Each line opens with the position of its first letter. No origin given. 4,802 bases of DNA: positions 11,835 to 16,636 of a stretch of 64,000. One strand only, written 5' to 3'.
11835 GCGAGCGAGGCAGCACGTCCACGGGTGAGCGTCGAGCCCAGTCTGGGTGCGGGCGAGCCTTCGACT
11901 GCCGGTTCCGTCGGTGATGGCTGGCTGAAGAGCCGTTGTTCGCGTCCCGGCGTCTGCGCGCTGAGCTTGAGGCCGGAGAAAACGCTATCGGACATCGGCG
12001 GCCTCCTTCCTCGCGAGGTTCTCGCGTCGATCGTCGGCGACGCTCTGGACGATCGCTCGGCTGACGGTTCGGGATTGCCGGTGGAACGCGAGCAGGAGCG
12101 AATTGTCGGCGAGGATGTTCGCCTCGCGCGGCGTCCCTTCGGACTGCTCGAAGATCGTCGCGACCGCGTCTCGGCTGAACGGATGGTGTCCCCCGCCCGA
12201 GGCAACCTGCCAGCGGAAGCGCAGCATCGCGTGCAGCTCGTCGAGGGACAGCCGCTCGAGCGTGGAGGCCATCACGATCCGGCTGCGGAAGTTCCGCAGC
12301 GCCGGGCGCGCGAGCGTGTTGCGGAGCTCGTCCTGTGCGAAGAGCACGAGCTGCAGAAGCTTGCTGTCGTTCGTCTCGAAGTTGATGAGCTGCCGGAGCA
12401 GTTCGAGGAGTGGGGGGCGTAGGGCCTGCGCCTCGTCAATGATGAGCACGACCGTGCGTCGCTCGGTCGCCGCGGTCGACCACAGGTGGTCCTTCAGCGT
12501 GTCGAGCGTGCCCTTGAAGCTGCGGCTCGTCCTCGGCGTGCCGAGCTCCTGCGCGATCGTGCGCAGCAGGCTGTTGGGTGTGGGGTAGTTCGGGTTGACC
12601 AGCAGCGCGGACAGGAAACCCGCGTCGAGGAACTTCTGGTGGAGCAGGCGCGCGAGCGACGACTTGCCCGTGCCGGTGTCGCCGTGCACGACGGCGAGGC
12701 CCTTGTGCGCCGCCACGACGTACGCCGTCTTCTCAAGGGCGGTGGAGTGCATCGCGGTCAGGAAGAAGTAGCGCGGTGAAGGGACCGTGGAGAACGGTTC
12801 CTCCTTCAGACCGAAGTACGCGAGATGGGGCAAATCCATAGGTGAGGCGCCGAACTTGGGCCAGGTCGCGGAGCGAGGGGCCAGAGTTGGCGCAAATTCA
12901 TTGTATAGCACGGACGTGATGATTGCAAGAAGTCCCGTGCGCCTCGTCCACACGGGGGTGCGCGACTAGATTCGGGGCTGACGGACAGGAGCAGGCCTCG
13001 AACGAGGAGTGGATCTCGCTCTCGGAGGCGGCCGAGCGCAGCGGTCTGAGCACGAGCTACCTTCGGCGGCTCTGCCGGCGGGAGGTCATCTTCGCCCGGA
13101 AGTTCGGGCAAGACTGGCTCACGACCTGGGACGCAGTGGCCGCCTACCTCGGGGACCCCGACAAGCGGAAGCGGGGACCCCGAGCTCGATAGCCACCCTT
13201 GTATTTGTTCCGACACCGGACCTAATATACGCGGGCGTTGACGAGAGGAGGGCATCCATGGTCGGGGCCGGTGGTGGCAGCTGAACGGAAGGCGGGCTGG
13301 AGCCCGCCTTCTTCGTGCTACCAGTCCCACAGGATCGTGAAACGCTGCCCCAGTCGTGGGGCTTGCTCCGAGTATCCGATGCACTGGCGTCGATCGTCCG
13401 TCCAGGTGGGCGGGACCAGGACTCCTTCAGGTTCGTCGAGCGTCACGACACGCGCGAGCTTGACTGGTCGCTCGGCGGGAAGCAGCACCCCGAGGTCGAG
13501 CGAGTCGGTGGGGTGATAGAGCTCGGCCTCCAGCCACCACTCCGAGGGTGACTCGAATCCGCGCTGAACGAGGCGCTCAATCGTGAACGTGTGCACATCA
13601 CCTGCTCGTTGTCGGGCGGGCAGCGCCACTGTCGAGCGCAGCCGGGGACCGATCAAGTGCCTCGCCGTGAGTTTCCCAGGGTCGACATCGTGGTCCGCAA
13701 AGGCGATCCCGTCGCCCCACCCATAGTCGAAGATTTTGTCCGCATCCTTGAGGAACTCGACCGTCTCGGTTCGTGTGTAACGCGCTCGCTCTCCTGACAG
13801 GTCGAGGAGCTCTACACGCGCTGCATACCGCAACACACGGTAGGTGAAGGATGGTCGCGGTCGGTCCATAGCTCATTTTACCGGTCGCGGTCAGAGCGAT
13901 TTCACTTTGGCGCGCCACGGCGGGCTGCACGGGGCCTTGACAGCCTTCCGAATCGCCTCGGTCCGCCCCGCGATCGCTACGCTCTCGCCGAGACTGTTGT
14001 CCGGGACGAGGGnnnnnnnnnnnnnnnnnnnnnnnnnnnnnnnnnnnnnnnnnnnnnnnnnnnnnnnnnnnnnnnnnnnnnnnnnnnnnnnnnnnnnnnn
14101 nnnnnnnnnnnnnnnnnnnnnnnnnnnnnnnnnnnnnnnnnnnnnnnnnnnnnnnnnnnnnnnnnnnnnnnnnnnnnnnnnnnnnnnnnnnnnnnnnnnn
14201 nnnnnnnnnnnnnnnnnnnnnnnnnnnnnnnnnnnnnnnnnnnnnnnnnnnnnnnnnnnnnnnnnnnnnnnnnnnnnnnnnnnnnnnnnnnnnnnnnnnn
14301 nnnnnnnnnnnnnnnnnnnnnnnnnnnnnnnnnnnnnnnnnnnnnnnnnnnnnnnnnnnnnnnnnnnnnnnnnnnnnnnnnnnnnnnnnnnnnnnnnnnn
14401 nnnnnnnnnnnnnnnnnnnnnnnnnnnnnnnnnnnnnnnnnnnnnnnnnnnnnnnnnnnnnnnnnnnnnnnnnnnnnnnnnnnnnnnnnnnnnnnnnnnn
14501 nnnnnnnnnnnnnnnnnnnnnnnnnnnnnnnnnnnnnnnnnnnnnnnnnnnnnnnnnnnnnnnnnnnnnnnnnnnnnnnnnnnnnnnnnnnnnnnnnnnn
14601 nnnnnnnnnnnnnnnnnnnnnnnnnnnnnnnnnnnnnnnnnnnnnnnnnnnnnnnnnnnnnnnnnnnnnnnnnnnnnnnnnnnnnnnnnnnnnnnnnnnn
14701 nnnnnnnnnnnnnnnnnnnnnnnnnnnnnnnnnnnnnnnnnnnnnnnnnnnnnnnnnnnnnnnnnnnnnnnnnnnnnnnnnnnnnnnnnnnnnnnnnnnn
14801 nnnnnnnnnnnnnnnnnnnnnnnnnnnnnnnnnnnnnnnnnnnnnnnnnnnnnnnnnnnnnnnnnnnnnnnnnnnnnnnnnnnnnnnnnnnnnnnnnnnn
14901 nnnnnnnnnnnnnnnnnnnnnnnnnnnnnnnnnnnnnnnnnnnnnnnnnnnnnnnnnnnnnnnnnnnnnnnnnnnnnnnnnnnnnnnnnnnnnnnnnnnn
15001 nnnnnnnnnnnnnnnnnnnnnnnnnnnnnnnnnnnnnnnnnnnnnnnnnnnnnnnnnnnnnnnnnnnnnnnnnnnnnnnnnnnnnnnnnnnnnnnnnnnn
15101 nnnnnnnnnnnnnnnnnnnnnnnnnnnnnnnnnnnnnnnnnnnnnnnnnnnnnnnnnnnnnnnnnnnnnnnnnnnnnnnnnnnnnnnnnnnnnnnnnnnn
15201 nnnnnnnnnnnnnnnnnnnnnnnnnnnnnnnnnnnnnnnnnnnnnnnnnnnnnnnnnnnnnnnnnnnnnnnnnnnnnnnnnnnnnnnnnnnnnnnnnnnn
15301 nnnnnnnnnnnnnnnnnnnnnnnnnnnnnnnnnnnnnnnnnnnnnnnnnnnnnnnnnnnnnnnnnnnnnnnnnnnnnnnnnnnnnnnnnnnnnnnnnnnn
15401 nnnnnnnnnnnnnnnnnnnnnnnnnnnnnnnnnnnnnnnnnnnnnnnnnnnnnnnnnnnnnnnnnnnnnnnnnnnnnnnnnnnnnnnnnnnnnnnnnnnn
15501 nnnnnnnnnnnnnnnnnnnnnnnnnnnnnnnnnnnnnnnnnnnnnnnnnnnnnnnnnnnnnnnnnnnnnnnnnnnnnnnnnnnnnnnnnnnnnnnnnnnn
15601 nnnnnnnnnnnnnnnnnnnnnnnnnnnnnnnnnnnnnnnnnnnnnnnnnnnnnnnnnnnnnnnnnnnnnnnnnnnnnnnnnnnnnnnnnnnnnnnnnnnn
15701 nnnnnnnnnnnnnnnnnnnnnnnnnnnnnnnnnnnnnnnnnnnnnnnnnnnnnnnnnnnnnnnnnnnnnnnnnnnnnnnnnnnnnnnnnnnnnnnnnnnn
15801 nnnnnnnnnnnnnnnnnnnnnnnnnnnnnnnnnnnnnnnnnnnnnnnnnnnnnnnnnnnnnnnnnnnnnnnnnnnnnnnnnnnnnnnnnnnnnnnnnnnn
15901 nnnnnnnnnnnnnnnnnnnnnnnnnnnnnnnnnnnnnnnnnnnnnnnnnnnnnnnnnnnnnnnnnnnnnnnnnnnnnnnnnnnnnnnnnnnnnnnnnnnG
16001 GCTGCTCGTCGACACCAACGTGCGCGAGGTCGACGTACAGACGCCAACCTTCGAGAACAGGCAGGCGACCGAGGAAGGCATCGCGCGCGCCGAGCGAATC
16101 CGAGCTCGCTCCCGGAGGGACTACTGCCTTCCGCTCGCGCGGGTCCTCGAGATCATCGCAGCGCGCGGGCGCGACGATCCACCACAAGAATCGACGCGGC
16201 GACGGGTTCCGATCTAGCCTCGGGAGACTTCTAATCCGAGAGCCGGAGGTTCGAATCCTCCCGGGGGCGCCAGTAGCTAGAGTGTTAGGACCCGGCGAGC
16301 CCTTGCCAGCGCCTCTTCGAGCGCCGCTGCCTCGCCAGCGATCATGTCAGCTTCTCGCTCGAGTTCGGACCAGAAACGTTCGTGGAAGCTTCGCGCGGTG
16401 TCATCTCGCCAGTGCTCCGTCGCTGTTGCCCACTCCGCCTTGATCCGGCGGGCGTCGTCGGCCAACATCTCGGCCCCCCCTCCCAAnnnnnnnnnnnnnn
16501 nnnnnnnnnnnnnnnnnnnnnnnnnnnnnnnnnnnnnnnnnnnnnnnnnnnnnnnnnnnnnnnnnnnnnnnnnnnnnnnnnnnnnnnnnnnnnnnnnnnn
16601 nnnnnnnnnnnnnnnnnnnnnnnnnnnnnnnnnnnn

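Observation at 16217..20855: Four-gene coupled operon: Zn-ribbon–RDD–triple-FtsK/SpoIIIE ATPase plus three small WXG100-like helical proteins, bracketed by tRNA-like repeats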

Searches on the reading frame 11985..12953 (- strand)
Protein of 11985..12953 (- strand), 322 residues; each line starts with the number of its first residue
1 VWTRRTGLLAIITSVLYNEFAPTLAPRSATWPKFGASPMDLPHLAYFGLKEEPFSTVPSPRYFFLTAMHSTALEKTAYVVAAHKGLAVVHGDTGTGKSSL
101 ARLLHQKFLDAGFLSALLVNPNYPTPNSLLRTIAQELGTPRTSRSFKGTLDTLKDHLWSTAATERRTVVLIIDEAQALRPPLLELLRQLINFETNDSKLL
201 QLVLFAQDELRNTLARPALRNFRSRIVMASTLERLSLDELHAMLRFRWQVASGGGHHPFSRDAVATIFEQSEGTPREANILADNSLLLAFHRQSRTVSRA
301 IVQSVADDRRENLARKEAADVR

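Call 9: search_protein_families(library=pfam, proteins=[window:11985-12953:-], max_evalue=0.1)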
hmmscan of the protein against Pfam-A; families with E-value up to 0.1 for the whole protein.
window:11985-12953:- (322 aa): 19 families
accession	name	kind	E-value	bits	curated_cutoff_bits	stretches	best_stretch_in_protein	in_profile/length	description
PF13401.12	AAA_22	-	9.3e-26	91.1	27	1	83-214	4-130/130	AAA domain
PF13191.12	AAA_16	-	3.7e-10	41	32.6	1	76-195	15-161/167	AAA ATPase domain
PF09848.15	SLFN-g3_helicase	-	6.7e-06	26.1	24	1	86-179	3-92/354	Schlafen group 3, DNA/RNA helicase domain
PF00004.35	AAA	-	4.7e-05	24.3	21.2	1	88-198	2-101/131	ATPase family associated with various cellular activities (AAA)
PF05127.21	NAT10_TcmA_helicase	-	0.00022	21.6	22.7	1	88-186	1-109/176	RNA cytidine acetyltransferase NAT10/TcmA, helicase domain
PF13604.12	AAA_30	-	0.00084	19.6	27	1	78-183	12-105/191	AAA domain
PF25201.1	nSTAND6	-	0.0022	18.5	27.7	1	82-177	16-112/148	Novel STAND NTPase 6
PF13245.12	AAA_19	-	0.0028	18.3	25.1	1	79-190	6-115/134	AAA domain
PF20720.3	nSTAND3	-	0.0029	17.8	27.2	1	74-113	7-46/155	Novel STAND NTPase 3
PF00158.32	Sigma54_activat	-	0.0074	16.4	20.2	1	74-107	12-45/168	Sigma-54 interaction domain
PF24883.2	NPHP3_N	-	0.01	16.5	24.8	0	84-137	22-79/164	Nephrocystin 3, N-terminal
PF20703.3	nSTAND1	-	0.015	15.4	27.1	1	80-178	30-127/379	Novel STAND NTPase 1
PF01443.25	Viral_helicase1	-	0.021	15.1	21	1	88-188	2-81/228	Viral superfamily 1 RNA helicase core domain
PF19995.5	iSTAND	-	0.022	15.6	24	1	83-192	24-140/163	inactive STAND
PF12775.13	AAA_7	-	0.022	14.7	25.8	0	75-137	24-86/181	P-loop containing dynein motor region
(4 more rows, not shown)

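Call 10: search_protein_families(library=ncbifam, proteins=[window:11985-12953:-], max_evalue=0.1)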
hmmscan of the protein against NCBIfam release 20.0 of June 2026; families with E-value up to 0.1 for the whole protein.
window:11985-12953:- (322 aa): 8 families
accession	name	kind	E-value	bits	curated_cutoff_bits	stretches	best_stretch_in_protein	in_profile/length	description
TIGR03015.1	pepcterm_ATPase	hypoth_equivalog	4.2e-53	180.5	324.5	1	45-308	4-265/269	XrtA/PEP-CTERM system-associated ATPase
TIGR02928.1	TIGR02928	subfamily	6.3e-05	22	181.3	1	88-302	44-268/366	orc1/cdc6 family replication initiation protein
NF038308.1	RNA_repair_RtcR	equivalog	0.012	14.5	650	1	85-116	205-236/530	RNA repair transcriptional activator RtcR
NF008453.0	PRK11308.1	subfamily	0.018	14.3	408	1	64-104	29-68/334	dipeptide ABC transporter ATP-binding protein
NF003451.0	PRK05022.1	equivalog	0.024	13.4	476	1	70-107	199-236/512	nitric oxide reductase transcriptional regulator NorR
NF033438.1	BREX_BrxD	equivalog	0.052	12.6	350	1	70-146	33-115/423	BREX system ATP-binding protein BrxD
TIGR00157.1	TIGR00157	equivalog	0.059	12.9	100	0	83-105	121-143/247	ribosome small subunit-dependent GTPase A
TIGR04521.1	ECF_ATPase_2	equivalog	0.084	11.9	330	0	65-104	13-51/279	energy-coupling factor transporter ATPase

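Call 11: search_protein_families(library=padloc, proteins=[window:11985-12953:-], max_evalue=0.01)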
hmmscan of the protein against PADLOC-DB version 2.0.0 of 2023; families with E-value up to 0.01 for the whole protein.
window:11985-12953:- (322 aa): 8 families
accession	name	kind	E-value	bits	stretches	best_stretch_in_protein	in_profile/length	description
PDLC04140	mad8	-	1.8e-08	32.3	2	82-123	25-67/314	mads_8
PDLC00914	TRIP13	-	7.8e-05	20.3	1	69-178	57-155/302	TRIP13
PDLC04891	PDC-S06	-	0.00014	18.4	1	72-113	88-129/858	-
PDLC01995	RtcR_PspF2--CARF_AAA_HTH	-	0.00043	17.5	1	72-107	178-213/481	-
PDLC02164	Avs2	-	0.0016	14.3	1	77-153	337-413/1504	-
PDLC03862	LmuB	-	0.0029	14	1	76-103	19-46/643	-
PDLC04893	PDC-S06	-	0.0043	13.5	1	72-106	86-120/862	-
PDLC00915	TRIP13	-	0.0066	13.9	0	79-108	58-87/302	TRIP13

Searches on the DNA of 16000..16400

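Call 70: search_rna_families(source=window, start=16000, end=16400, threshold=evalue, max_evalue=10, show_alignments=3)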
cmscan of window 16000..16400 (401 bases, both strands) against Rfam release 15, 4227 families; matches with E-value up to 10: 6.
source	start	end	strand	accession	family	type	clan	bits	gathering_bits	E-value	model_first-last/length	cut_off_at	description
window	16231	16263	-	RF04351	Plastid-psbl-rps4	Cis-reg;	-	20.6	68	0.066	1-53/53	no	Plastid-psbl-rps4 3UTR RNA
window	16084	16167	-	RF00305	snoZ248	Gene; snRNA; snoRNA; CD-box;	-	17.3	120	0.94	1-137/137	no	Small nucleolar RNA Z248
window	16217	16269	+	RF00005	tRNA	Gene; tRNA;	CL00001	16.6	29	0.98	1-71/71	no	tRNA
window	16217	16268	+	RF01684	mascRNA-menRNA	Gene;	-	16.4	42.5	1.2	1-56/56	no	MALAT1-associated small cytoplasmic RNA/MEN beta RNA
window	16040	16069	-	RF01836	weev_FSE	Cis-reg; frameshift_element;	-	16.2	40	9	1-27/27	no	ribosomal frameshift site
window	16217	16270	-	RF04354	Plastid-ycf2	Cis-reg;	-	15.2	65.7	2.4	1-75/75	no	Plastid-ycf2 5UTR RNA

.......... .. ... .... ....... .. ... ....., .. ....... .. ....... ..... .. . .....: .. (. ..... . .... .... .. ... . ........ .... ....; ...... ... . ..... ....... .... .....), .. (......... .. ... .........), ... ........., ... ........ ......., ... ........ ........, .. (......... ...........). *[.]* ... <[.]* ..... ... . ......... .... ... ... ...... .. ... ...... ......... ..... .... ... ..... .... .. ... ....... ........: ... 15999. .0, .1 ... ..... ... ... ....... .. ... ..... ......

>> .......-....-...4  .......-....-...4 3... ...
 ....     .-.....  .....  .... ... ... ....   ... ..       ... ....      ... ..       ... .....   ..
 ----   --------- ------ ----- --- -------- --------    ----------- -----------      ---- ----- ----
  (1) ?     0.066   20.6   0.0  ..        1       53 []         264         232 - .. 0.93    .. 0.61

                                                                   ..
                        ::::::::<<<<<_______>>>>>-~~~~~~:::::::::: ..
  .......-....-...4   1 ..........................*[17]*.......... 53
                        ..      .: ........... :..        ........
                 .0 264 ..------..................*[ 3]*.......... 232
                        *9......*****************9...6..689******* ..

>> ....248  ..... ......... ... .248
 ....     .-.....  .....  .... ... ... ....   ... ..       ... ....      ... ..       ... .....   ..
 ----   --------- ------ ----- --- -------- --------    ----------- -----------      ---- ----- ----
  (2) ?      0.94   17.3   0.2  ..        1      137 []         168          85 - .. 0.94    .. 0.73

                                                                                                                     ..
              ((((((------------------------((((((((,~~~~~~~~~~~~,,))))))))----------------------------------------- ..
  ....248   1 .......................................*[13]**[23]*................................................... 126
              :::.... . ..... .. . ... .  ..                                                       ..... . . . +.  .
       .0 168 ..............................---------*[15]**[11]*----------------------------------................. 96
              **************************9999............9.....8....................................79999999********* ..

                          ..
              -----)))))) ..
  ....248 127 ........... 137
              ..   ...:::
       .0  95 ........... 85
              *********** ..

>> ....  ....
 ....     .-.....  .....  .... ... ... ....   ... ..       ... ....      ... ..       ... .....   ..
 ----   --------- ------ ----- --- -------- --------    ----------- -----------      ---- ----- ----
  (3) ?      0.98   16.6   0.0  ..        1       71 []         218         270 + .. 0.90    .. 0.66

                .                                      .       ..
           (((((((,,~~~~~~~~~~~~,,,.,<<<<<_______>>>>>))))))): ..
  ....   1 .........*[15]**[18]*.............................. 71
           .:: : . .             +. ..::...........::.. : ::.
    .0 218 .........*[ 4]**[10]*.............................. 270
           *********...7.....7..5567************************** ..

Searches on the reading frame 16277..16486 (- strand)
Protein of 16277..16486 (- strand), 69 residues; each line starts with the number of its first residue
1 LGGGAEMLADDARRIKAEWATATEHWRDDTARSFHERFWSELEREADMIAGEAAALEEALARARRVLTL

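Call 9: search_protein_families(library=pfam, proteins=[window:16277-16486:-], max_evalue=0.1)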
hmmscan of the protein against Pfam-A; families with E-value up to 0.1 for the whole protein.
window:16277-16486:- (69 aa): 1 family
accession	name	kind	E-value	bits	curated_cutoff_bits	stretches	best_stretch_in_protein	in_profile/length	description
PF06013.18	WXG100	-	0.013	16.2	27.3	1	3-65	18-79/86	Proteins of 100 residues with WXG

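Call 10: search_protein_families(library=ncbifam, proteins=[window:16277-16486:-], max_evalue=0.1)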
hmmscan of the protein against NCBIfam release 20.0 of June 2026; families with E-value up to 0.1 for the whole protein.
window:16277-16486:- (69 aa): 1 family
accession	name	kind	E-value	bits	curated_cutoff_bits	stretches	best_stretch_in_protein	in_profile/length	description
TIGR03699.1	menaquin_MqnC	equivalog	0.0063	15.4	428.1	1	2-61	159-214/342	cyclic dehypoxanthinyl futalosine synthase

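Call 11: search_protein_families(library=padloc, proteins=[window:16277-16486:-], max_evalue=0.01)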
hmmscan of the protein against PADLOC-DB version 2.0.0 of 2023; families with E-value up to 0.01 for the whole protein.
window:16277-16486:- (69 aa): 0 families

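Call 34: search_solved_structures(query=A3, max_evalue=10)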
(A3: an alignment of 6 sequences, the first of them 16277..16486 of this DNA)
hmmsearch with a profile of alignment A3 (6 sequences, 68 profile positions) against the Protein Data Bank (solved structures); distinct sequences matched with E-value up to 10: 12.
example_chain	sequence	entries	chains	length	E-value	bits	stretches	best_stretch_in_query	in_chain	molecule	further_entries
7rdr_A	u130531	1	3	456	0.0078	19.2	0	51-68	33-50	Circular tendon repeat protein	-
4e40_A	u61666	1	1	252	0.16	15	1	30-67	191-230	Putative uncharacterized protein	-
5jdo_A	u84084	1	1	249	0.17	14.9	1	30-67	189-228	Haptoglobin-haemoglobin receptor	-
5jdo_B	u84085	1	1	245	0.17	14.9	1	30-67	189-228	Haptoglobin-haemoglobin receptor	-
6pse_A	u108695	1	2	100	0.29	14.2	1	39-66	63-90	Protein bicaudal D homolog 2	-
2lem_A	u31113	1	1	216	0.29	14.2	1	37-62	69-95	Apolipoprotein A-I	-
9y5f_A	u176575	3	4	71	0.35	13.9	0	37-65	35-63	rv-SNARE/sc-t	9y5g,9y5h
1o5h_A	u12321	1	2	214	1.2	12.2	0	32-63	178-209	Formiminotetrahydrofolate cyclodeaminase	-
6u42_3W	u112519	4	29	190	1.4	12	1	14-48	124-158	FAP20 | Cilia- and flagella-associated protein 20 | FAP147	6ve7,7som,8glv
6anu_f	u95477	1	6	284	2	11.5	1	14-52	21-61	Spectrin beta chain, non-erythrocytic 2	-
8wmt_A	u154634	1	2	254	2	11.5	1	5-31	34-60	cis-epoxysuccinic hydrolase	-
9bts_A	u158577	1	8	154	2.4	11.2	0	40-63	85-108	Bacterioferritin (Bfr)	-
